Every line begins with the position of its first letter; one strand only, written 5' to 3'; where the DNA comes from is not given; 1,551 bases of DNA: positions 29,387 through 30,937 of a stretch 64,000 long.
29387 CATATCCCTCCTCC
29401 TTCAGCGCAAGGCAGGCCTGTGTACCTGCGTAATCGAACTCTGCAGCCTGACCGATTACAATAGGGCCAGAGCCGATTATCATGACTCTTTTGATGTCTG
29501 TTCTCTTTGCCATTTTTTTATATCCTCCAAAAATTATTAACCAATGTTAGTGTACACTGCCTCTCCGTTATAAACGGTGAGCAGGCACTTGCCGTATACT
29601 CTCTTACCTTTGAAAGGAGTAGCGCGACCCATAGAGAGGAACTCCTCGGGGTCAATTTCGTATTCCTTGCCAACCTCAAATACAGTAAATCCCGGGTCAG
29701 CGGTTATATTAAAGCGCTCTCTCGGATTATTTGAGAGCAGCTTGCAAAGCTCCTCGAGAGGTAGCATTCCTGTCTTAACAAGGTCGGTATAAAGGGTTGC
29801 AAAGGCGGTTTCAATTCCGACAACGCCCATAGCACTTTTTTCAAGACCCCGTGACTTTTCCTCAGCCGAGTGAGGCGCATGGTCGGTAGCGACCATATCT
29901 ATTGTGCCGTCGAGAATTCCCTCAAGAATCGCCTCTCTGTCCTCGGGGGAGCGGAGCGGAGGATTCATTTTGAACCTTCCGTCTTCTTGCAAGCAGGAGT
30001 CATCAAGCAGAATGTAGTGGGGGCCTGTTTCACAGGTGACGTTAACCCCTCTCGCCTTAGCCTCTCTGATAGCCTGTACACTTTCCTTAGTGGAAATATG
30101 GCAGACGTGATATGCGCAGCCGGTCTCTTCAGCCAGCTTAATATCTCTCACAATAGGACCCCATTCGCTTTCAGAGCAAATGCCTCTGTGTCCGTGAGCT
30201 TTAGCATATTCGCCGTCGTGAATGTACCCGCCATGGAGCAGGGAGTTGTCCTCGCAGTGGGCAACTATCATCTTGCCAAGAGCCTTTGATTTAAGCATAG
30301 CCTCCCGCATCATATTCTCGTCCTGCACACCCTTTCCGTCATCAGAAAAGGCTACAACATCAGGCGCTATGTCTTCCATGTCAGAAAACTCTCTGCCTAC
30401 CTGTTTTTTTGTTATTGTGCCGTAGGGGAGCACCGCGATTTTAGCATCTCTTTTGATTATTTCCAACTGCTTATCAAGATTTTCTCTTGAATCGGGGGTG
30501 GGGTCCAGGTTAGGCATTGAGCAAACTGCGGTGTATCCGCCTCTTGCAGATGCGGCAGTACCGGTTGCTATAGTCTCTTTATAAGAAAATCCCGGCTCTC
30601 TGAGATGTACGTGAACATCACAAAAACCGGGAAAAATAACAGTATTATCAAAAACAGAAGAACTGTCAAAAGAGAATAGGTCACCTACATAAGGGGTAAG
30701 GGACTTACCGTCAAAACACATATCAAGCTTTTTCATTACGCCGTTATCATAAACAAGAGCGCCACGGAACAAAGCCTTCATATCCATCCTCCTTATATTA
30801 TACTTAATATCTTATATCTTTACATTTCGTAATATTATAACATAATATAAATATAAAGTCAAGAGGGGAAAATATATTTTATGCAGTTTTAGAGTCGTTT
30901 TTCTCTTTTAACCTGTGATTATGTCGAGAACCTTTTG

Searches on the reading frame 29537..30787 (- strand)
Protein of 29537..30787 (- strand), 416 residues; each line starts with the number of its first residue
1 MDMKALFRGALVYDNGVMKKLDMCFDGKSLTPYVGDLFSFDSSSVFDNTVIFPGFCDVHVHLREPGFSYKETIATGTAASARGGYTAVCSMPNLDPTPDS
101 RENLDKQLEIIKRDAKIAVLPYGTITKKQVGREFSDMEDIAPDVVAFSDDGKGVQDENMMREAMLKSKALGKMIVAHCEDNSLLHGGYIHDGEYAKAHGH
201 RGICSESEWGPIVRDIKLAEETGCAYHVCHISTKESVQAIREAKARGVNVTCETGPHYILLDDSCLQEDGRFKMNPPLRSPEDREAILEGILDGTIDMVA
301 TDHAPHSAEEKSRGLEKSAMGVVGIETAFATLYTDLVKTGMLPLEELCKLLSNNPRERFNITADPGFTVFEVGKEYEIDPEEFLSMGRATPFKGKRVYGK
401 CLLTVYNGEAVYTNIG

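Call 32: search_protein_families(library=pfam, proteins=[window:29537-30787:-], max_evalue=0.00001)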
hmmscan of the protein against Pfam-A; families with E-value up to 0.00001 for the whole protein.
window:29537-30787:- (416 aa): 2 families
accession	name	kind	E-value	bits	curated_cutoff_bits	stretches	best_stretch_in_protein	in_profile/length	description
PF12890.13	DHOase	-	1.7e-24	87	21.2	1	50-236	3-142/142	Dihydro-orotase-like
PF01979.26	Amidohydro_1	-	4.7e-21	75.8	25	1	50-365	1-304/345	Amidohydrolase family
